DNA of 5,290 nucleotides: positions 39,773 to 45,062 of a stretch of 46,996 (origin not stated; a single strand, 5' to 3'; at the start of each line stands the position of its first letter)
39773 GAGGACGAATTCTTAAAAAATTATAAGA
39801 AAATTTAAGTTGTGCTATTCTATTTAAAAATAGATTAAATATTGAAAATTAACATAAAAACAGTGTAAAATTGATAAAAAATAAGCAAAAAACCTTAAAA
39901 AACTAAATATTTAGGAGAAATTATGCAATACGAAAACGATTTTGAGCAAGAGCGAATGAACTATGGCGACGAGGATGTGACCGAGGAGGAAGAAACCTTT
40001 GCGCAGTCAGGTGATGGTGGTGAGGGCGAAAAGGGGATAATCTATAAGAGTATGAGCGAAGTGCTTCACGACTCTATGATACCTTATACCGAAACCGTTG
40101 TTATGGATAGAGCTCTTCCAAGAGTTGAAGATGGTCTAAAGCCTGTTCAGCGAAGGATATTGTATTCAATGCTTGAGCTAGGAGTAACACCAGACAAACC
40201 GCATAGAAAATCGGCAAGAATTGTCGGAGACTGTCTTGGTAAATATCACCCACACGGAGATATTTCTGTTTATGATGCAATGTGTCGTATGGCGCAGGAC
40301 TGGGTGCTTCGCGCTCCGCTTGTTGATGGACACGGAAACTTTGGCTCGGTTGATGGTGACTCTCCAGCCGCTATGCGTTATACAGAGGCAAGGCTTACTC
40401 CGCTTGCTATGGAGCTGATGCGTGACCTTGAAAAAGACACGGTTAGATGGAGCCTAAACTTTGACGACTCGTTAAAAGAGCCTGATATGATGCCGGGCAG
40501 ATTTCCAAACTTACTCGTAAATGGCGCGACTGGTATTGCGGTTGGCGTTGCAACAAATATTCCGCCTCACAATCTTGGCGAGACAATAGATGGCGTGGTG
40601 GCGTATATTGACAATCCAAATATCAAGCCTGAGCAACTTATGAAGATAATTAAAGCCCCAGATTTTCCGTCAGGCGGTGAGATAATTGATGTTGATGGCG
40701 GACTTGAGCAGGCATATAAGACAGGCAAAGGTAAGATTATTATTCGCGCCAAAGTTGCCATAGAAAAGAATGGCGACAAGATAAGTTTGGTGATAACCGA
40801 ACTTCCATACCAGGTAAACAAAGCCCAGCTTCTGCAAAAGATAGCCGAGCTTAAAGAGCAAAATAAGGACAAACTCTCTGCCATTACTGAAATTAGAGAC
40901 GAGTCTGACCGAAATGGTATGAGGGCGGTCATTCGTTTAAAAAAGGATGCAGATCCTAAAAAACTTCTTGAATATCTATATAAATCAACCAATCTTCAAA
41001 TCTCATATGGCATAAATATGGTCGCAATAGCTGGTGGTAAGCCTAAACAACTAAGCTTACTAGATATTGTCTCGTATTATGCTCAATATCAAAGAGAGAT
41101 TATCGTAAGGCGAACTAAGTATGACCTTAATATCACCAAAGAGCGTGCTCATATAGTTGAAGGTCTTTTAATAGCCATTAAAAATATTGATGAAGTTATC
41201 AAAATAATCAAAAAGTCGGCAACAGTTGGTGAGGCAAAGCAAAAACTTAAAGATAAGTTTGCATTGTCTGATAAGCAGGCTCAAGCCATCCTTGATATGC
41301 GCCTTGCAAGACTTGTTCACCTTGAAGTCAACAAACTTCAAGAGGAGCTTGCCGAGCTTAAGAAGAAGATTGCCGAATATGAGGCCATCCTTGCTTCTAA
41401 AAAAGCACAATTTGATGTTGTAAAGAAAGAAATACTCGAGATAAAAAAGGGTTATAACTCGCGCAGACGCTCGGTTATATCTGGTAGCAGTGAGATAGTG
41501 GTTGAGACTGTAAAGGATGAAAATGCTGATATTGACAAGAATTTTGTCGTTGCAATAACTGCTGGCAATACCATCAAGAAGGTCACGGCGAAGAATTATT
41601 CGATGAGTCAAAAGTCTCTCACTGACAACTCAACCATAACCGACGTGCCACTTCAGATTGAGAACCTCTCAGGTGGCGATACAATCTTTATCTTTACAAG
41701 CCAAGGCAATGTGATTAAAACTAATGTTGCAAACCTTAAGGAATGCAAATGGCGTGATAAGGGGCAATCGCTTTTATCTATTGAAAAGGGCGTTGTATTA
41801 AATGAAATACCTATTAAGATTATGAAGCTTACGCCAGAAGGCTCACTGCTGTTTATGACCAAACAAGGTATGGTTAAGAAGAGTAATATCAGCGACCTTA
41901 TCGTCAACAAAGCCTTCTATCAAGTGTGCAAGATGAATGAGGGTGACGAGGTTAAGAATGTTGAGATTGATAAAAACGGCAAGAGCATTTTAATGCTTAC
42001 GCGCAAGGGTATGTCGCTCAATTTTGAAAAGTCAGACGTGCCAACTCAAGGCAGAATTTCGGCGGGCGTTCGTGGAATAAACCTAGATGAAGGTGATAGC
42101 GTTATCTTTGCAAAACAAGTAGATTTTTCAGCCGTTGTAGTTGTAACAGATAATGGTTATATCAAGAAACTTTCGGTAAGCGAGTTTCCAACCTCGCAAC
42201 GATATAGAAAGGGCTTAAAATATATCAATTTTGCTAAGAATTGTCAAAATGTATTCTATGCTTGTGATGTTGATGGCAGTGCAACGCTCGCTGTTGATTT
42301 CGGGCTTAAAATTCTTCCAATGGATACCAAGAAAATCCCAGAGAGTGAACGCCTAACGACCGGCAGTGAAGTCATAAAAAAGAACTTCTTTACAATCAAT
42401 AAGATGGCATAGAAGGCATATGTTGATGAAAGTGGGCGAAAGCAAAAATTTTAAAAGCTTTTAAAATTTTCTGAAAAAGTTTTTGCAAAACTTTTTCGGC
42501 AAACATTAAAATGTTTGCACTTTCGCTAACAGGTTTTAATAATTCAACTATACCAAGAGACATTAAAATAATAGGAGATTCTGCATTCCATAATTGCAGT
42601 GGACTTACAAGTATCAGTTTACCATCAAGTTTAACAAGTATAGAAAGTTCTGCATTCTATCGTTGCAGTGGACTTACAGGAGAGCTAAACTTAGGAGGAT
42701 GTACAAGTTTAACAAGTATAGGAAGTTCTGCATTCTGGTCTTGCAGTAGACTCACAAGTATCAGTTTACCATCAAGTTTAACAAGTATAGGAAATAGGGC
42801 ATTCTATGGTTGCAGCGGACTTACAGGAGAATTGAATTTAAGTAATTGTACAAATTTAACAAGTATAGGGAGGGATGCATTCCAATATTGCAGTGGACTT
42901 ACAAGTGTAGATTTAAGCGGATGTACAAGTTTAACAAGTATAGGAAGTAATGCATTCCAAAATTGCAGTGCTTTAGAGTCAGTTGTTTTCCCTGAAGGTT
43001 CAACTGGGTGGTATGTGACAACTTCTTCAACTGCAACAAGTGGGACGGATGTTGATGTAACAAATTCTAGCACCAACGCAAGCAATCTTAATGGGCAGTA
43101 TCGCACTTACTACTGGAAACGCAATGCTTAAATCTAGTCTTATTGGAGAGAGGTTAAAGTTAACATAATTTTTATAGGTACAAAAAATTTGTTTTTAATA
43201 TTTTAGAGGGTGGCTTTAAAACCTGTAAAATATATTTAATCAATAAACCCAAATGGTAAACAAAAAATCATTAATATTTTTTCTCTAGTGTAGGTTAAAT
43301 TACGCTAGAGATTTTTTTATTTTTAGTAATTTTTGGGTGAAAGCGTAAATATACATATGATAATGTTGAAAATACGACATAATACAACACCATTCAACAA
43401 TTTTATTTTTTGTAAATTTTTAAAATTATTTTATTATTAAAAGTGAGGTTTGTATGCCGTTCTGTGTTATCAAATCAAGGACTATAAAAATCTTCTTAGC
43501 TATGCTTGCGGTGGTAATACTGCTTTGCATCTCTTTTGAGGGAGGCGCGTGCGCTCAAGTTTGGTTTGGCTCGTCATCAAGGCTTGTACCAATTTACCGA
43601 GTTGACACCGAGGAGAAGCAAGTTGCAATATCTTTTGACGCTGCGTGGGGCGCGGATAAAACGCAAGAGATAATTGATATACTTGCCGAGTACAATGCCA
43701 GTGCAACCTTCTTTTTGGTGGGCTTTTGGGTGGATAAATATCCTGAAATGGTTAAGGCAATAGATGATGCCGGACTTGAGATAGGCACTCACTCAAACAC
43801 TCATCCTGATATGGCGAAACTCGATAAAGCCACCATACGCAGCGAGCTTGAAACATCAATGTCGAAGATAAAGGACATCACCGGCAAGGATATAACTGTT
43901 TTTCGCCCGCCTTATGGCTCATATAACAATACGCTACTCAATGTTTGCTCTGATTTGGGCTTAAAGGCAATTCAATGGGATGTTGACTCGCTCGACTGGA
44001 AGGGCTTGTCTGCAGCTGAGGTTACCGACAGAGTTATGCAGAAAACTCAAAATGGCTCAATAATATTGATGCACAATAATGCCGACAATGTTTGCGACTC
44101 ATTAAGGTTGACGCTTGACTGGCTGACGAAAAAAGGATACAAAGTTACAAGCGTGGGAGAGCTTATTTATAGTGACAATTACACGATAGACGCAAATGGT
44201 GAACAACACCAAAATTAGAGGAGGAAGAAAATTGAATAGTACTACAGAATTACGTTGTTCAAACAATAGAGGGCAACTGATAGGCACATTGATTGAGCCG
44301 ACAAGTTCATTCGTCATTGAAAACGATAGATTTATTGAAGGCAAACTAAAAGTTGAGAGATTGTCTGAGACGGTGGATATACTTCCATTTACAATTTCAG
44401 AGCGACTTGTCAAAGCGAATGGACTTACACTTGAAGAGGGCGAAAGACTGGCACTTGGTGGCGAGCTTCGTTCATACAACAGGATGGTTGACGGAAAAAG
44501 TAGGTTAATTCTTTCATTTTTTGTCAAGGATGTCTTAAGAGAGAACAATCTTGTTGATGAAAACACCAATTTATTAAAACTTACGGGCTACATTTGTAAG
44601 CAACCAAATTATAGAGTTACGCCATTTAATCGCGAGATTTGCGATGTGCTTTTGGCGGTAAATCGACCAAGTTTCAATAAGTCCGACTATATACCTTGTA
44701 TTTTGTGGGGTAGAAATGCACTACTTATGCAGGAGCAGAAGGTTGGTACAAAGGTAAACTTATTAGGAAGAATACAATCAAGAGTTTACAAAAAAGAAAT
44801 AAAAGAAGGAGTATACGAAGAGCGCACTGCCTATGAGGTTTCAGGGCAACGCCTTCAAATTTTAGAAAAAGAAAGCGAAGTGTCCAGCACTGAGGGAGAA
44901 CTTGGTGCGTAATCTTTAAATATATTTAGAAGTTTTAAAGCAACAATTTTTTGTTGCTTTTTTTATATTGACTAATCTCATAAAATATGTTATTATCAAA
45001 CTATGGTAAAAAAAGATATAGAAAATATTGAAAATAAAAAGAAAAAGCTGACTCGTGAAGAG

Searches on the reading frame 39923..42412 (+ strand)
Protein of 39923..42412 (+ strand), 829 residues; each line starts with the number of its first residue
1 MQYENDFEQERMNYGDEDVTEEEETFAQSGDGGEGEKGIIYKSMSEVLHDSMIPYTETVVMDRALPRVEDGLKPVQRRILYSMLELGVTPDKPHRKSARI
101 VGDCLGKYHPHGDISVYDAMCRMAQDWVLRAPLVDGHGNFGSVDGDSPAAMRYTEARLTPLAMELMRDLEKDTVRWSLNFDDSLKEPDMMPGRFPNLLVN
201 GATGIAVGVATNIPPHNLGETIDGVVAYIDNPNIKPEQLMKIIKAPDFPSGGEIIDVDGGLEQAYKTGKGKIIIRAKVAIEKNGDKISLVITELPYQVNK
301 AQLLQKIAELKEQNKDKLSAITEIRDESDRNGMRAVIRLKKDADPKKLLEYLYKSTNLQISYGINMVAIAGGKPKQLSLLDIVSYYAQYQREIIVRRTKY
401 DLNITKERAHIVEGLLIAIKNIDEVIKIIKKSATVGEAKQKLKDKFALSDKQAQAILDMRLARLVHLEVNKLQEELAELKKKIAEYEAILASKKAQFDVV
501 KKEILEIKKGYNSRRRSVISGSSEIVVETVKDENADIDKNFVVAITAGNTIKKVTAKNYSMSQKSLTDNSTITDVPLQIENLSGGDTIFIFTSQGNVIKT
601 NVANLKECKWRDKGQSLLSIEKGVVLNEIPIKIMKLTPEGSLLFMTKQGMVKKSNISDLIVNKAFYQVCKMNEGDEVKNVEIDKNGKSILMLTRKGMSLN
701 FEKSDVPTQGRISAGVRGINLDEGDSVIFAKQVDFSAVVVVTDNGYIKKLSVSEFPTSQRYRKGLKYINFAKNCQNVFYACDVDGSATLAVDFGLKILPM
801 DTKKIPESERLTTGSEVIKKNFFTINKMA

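Call 63: search_protein_families(library=pfam, proteins=[window:39923-42412:+], max_evalue=0.001)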
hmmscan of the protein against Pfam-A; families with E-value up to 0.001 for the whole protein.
window:39923-42412:+ (829 aa): 2 families
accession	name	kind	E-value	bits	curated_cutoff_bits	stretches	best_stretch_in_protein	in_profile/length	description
PF00521.26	DNA_topoisoIV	-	1.1e-159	532.4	31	1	63-504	1-431/432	DNA gyrase/topoisomerase IV, subunit A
PF03989.18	DNA_gyraseA_C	-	4.3e-27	93.7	27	3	688-733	2-47/48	DNA gyrase C-terminal domain, beta-propeller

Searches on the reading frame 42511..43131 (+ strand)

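Call 63: search_protein_families(library=pfam, proteins=[window:42511-43131:+], max_evalue=0.001)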
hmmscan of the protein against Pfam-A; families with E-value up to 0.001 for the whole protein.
window:42511-43131:+ (206 aa): 4 families
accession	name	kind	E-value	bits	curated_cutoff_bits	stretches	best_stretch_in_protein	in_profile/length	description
PF13306.12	LRR_5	-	4.4e-48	162.8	27.7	2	7-104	11-103/127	BspA type Leucine rich repeat region (6 copies)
PF13855.12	LRR_8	-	1.6e-16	60.2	27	2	107-157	5-53/61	Leucine rich repeat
PF12799.13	LRR_4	-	4.2e-07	30.5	27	0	107-144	5-39/44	Leucine Rich repeats (2 copies)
PF23952.1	LRR_EndoS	-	0.00088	19.9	27.9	0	82-136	62-114/116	Endo-beta-N-acetylglucosaminidase EndoS LRR domain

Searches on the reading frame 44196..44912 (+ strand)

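Call 63: search_protein_families(library=pfam, proteins=[window:44196-44912:+], max_evalue=0.001)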
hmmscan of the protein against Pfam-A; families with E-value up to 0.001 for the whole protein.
window:44196-44912:+ (238 aa): 1 family
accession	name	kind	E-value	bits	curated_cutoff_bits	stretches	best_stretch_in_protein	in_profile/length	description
PF00436.31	SSB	-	3.3e-15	56.4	26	1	128-222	5-103/104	Single-strand binding protein family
